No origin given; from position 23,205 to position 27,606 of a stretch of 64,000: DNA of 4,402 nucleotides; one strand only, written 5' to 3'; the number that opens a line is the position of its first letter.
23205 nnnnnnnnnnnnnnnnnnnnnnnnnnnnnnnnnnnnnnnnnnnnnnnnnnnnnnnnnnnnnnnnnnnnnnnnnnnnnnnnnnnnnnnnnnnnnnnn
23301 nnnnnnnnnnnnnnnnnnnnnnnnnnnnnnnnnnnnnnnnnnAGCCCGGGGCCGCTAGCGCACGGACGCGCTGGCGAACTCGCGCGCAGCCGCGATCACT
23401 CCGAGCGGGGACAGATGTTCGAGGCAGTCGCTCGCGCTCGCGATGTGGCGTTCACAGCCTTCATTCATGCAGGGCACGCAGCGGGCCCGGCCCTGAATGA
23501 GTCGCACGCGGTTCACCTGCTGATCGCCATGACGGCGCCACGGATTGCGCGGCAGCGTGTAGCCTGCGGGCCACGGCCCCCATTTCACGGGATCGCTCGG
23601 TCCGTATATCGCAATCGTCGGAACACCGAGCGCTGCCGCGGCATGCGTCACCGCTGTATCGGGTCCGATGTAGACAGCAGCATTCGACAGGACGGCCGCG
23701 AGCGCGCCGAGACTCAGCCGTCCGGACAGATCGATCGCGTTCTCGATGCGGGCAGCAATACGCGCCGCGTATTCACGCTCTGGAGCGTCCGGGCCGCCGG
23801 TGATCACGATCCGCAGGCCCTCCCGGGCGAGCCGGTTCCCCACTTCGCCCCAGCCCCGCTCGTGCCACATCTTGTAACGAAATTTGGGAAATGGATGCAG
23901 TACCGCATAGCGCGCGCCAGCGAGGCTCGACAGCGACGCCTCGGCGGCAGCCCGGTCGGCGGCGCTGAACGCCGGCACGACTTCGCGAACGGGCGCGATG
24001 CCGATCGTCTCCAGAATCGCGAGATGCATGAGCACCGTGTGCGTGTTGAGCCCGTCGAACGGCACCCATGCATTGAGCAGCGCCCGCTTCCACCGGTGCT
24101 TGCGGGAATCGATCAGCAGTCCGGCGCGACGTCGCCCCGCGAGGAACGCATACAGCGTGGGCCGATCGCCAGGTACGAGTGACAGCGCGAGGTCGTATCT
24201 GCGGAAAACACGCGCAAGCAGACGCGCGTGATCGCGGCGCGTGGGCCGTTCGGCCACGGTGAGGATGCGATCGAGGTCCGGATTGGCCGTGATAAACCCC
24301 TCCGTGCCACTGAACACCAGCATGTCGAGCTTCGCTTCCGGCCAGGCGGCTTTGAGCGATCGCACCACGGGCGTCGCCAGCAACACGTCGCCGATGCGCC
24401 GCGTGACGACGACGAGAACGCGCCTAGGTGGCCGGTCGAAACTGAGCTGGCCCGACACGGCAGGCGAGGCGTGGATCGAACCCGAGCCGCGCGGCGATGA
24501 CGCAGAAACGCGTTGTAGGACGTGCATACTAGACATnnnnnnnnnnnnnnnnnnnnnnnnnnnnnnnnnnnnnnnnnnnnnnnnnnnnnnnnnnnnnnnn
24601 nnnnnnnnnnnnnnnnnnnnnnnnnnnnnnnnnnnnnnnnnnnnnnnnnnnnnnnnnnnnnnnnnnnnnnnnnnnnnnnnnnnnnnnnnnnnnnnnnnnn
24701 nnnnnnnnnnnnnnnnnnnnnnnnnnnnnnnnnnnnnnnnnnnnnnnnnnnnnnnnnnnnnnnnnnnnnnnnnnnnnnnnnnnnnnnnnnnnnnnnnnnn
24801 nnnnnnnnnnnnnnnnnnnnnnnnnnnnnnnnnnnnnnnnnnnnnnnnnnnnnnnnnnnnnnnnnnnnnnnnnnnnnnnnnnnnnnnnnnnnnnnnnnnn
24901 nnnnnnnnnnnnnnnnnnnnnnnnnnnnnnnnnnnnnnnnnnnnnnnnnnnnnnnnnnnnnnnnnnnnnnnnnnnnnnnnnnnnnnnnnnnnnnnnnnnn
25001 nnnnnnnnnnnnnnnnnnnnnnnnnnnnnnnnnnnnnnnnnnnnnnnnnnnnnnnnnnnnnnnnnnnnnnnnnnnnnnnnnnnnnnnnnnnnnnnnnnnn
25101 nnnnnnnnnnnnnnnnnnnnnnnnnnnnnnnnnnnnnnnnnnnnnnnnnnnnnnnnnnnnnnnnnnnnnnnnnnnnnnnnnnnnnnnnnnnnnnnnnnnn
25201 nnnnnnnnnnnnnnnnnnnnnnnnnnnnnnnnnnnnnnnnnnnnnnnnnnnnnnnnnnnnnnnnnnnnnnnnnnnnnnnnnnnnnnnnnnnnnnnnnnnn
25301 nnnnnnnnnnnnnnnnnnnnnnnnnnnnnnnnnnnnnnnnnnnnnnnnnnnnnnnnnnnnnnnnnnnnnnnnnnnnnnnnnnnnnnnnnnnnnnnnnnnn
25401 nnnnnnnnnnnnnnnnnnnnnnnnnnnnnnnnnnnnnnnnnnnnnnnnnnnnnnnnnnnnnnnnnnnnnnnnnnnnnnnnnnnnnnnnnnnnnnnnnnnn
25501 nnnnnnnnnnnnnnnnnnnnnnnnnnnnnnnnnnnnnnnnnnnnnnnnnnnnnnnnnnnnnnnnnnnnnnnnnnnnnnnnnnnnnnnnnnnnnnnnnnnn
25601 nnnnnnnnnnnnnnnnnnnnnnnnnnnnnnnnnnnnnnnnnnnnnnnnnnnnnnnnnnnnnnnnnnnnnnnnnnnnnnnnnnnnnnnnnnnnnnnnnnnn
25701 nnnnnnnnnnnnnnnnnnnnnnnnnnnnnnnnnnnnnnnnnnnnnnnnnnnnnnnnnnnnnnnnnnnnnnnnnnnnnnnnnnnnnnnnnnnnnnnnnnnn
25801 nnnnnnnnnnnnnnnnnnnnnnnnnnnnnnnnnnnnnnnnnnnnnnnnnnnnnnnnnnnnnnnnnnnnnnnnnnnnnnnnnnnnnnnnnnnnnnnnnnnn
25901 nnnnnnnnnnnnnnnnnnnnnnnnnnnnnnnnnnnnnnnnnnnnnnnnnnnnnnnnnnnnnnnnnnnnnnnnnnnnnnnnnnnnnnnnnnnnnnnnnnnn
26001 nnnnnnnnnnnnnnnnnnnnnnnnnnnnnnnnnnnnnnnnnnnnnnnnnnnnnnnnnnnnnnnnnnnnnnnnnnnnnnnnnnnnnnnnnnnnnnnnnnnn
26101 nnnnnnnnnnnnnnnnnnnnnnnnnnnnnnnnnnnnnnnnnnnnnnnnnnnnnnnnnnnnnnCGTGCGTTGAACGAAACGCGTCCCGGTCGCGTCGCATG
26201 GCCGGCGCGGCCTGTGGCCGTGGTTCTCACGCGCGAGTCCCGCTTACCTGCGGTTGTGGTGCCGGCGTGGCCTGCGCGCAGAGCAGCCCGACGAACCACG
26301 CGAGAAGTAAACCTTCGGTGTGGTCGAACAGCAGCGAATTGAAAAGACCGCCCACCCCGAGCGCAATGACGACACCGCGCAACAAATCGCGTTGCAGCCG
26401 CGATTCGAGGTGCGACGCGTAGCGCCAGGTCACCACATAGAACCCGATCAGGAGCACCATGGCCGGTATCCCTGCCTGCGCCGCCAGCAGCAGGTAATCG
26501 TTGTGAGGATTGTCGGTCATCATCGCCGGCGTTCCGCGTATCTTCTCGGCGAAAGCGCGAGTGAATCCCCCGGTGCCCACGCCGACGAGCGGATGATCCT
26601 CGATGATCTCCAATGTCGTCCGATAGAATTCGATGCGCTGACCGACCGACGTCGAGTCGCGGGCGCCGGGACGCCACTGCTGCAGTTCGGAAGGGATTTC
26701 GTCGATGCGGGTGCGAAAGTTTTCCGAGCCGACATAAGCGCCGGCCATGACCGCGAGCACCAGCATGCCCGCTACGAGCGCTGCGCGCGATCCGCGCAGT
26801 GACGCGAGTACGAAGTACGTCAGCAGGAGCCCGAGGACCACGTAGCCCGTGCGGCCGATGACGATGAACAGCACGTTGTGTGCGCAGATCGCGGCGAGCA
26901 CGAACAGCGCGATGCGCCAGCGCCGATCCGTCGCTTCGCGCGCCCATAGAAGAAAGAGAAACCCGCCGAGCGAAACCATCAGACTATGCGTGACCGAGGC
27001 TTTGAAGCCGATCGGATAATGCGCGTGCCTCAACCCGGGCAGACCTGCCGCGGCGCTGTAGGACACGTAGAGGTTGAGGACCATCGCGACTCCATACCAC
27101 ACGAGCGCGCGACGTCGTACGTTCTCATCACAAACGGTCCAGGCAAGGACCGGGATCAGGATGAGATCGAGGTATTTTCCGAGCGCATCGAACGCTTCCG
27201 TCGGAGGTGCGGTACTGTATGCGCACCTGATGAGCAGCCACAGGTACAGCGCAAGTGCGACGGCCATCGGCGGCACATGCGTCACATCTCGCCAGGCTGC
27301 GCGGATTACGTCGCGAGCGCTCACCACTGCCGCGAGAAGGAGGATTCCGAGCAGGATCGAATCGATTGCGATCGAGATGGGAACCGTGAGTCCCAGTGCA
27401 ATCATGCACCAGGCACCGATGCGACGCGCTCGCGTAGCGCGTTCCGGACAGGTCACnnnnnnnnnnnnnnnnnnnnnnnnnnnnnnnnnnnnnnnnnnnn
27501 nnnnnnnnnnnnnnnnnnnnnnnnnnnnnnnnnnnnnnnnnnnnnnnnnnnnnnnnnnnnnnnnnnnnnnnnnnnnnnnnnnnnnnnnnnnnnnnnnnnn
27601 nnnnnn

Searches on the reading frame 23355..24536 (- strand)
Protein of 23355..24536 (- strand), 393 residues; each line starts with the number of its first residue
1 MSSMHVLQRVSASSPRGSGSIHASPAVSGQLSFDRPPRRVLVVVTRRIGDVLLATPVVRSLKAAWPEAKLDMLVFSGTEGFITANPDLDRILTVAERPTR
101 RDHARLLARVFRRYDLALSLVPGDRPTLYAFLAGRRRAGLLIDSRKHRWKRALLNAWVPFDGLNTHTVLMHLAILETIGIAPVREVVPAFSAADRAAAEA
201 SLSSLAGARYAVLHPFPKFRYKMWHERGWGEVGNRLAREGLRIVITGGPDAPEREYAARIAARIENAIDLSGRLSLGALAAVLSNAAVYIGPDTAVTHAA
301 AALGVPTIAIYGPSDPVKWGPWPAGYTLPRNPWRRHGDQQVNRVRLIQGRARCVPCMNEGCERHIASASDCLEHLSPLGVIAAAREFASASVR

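Call 51: search_protein_families(library=pfam, proteins=[window:23355-24536:-], max_evalue=0.00001)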
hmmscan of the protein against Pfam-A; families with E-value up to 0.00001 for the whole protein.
window:23355-24536:- (393 aa): 1 family
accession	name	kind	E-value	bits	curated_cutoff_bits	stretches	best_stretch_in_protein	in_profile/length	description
PF01075.23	Glyco_transf_9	-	2e-31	109.6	22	1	129-328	29-226/247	Glycosyltransferase family 9 (heptosyltransferase)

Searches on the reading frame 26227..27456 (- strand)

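Call 51: search_protein_families(library=pfam, proteins=[window:26227-27456:-], max_evalue=0.00001)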
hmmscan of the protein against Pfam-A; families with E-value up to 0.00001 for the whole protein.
window:26227-27456:- (409 aa): 1 family
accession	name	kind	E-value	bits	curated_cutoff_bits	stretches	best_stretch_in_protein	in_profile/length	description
PF04932.20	Wzy_C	-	5.3e-21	75.4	31.7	1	188-337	2-149/149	O-Antigen ligase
